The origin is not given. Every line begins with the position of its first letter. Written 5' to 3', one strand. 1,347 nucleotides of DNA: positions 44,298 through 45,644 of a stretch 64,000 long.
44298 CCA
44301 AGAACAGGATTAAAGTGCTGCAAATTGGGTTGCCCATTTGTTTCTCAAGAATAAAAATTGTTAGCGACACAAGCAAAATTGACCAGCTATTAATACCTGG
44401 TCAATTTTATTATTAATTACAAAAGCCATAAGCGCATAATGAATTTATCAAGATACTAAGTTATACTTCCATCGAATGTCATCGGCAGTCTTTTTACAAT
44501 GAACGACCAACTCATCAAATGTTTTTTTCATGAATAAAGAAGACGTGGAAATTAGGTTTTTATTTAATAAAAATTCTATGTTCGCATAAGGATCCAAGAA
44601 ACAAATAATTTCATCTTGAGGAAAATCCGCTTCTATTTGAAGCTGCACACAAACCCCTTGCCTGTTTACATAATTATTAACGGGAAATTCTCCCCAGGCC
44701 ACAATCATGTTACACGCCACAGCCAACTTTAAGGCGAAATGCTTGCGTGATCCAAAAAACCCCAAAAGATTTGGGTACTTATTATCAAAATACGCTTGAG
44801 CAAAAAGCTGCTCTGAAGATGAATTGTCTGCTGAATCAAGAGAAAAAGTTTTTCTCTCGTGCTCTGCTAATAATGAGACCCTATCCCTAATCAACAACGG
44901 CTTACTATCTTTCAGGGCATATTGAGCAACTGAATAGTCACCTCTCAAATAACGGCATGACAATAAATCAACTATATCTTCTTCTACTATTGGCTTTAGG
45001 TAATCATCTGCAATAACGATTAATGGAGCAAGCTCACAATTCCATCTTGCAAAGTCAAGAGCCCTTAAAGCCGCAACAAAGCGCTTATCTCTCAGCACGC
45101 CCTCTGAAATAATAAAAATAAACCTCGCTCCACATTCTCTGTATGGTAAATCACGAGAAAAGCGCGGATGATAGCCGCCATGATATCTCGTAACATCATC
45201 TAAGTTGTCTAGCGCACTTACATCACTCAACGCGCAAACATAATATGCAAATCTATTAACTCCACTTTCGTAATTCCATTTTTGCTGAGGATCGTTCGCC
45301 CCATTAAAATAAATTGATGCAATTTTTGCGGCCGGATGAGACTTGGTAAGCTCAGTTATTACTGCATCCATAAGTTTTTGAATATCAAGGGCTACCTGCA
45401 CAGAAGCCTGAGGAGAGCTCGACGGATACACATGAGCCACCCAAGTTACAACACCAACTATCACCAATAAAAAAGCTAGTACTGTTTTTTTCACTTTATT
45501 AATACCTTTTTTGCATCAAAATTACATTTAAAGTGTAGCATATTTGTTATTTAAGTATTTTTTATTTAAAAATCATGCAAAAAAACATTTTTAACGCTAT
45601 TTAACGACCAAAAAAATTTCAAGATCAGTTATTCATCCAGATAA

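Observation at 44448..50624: Five-gene minus-strand block: two paralogous secreted proteins flank TspO and an orphan, next to a large transporter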

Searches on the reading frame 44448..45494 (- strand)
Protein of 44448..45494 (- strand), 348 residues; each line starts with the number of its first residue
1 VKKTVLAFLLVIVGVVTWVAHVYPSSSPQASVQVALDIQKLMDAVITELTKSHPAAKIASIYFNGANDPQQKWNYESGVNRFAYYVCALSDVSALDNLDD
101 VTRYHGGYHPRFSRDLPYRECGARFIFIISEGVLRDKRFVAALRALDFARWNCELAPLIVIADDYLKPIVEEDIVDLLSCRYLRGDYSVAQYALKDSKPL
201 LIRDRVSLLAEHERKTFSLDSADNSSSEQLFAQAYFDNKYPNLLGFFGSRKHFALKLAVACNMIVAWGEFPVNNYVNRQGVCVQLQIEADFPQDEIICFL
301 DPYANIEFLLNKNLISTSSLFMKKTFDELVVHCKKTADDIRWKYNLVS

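Call 4: search_protein_families(library=pfam, proteins=[window:44448-45494:-], max_evalue=0.1)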
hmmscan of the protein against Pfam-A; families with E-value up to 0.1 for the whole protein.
window:44448-45494:- (348 aa): 1 family
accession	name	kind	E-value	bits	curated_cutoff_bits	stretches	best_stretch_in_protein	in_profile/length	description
PF05743.18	UEV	-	0.0034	17.7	27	0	253-312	22-81/121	UEV domain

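Call 5: search_protein_families(library=ncbifam, proteins=[window:44448-45494:-], max_evalue=0.1)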
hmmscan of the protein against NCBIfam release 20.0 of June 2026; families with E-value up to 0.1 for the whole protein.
window:44448-45494:- (348 aa): 1 family
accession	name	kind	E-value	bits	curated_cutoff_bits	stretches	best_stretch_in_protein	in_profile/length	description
TIGR02744.1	TrbI_Ftype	equivalog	0.03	14.4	83.65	1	1-52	1-53/112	type-F conjugative transfer system protein TrbI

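Call 8: find_encoding_contigs(protein=window:44448-45494:-, flank=10000, max_places=6)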
Protein window:44448-45494:- (348 aa): 3 contigs read that carry it; 3 places shown.
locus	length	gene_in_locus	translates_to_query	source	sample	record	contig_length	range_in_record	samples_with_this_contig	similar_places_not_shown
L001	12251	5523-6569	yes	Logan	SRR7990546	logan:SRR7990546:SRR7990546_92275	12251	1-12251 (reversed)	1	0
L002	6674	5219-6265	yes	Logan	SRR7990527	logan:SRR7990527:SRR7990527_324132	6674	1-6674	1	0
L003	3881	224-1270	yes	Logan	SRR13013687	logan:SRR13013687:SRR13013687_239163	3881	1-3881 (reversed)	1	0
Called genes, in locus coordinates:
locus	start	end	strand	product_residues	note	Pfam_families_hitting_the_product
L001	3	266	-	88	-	?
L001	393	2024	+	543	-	-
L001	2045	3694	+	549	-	-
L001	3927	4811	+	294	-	-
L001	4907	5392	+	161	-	PF03073:TspO_MBR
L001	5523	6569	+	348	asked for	-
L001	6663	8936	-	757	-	PF01751:Toprim, PF01131:Topoisom_bac, PF01396:Zn_ribbon_Top1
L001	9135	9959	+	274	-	-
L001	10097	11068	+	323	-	-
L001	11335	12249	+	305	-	?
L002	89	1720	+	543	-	-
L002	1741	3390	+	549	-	-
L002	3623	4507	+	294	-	-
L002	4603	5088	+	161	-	PF03073:TspO_MBR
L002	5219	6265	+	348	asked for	-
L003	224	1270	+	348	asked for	-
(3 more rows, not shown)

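Call 36: search_protein_families(library=phrogs, proteins=[window:44448-45494:-], max_evalue=0.1)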
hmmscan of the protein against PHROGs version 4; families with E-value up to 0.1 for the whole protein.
window:44448-45494:- (348 aa): 0 families

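Call 37: search_protein_families(library=padloc, proteins=[window:44448-45494:-], max_evalue=0.1)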
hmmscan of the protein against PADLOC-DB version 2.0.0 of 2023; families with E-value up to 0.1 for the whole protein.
window:44448-45494:- (348 aa): 0 families
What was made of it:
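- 44448..45494 (-): famC-short (348 aa, MBM3894272, FJ366_01610). An exported ORFan protein and paralogue of famC-long. No family hits (calls 4, 5, 36, 37).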

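Call 64: predict_structure(alignment_id=A4)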
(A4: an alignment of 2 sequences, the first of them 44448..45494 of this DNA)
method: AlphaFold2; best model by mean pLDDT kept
length: 348 residues; sequences in the alignment: 2
mean_pLDDT: 55.5   pTM: 0.47
mean pLDDT of the five models: 55.5, 53.3, 51.2, 51.1, 50.8
residues with pLDDT >= 90: 0; 70-90: 80; 50-70: 141; < 50: 127
segments of 3 or more residues with pLDDT < 50: 19-28, 67-80, 97-110, 117-121, 147-155, 165-187, 205-248, 318-323
pLDDT, mean of each block of 10 residues (from residue 1): 73 64 44 70 69 71 56 35 70 55 37 51 64 63 51 50 45 25 38 54 46 35 40 45 41 68 70 65 56 68 63 57 61 79 66
secondary structure, 60 per line:
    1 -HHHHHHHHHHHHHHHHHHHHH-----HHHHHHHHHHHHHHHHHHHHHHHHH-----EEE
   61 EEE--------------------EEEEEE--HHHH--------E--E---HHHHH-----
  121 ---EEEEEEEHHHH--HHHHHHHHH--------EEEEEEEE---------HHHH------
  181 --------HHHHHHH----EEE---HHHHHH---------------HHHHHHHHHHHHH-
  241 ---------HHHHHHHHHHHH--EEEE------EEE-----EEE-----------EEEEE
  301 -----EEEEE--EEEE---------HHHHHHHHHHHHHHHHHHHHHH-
elements in order: H2-22 H28-52 E58-63 E84-89 H92-95 H111-115 E124-130 H131-134 H137-145 E154-161 H171-174 H189-195 E200-202 H206-211 H227-239 H250-261 E264-267 E274-276 E282-284 E296-300 E306-310 E313-316 H326-347

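Call 67: fold_search(model_id=the predicted structure, library=pdb)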
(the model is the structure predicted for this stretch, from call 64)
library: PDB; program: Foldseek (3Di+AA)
matches with E <= 10: 104; with E <= 0.001: 0
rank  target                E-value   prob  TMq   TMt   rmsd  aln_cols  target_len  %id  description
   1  3lp5                  6.4e-01  0.12  0.17  0.22   7.4       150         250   12  The crystal structure of the putative cell surface hydrolase from Lactobacillus plantarum WCFS1 (released 2010-03-16)
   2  2p7h_A                9.2e-01  0.08  0.15  0.20   9.4       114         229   14  Crystal structure of a sam dependent methyl-transferase type 12 family protein (eca1738) from pectobacterium atrosepti (released 2007-04-03)
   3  4xbj_C                9.2e-01  0.03  0.10  0.10  10.9       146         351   10  Y274F alanine racemase from E. coli inhibited by l-ala-p (released 2015-12-23)
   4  2p7i_A                1.5e+00  0.04  0.13  0.18  10.8       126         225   14  CRYSTAL STRUCTURE OF a SAM dependent methyl-transferase type 12 family protein (ECA1738) FROM PECTOBACTERIUM ATROSEPTI (released 2007-04-03)
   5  5e9w_D                1.7e+00  0.08  0.17  0.21  11.0       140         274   14  Crystal structure of mRNA cap guanine-N7 methyltransferase obtained by limited proteolysis (released 2016-07-13)
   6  3b8u_A                1.7e+00  0.03  0.11  0.11   9.3       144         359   11  Crystal structure of Escherichia coli alaine racemase mutant E221A (released 2008-07-08)
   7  7veo_A                2.3e+00  0.02  0.12  0.15   9.4       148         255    9  Crystal structure of juvenile hormone acid methyltransferase silkworm JHAMT isoform3 complex with S-Adenosyl-L-homocys (released 2022-09-28)
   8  2hv9                  2.4e+00  0.03  0.14  0.17   9.9       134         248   10  Encephalitozoon cuniculi mRNA Cap (Guanine-N7) Methyltransferase in complex with sinefungin (released 2006-09-19)
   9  2rjg_A                2.7e+00  0.02  0.11  0.11  11.0       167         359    9  Crystal structure of biosynthetic alaine racemase from Escherichia coli (released 2008-07-08)
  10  3b8t_A                2.7e+00  0.02  0.11  0.11  11.0       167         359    9  Crystal structure of Escherichia coli alaine racemase mutant P219A (released 2008-07-08)
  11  8q69_A                2.9e+00  0.07  0.17  0.21  11.1       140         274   12  Crystal structure of HsRNMT complexed with inhibitor DDD1060606 (released 2024-08-21)
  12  4b7c_B                3.1e+00  0.03  0.18  0.18  11.2       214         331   13  Crystal structure of hypothetical protein PA1648 from Pseudomonas aeruginosa. (released 2013-01-09)
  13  2ex1                  3.1e+00  0.02  0.13  0.13  10.0       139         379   14  Crystal structure of mutifunctional sialyltransferase from Pasteurella multocida with CMP bound (released 2006-02-28)
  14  4wr3_B                3.1e+00  0.02  0.10  0.10  11.0       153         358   11  Y274F alanine racemase from E. coli (released 2015-11-04)
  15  4s32                  3.3e+00  0.01  0.05  0.05  12.1        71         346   14  Crystal structure of ERK2 AMP-PNP complex (released 2016-01-27)
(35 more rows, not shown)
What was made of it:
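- On Alpha/beta hydrolase fold: Best Foldseek hit is 3lp5 at E=0.64 and TM 0.17-0.22, on a model with pLDDT 55 (call 67).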
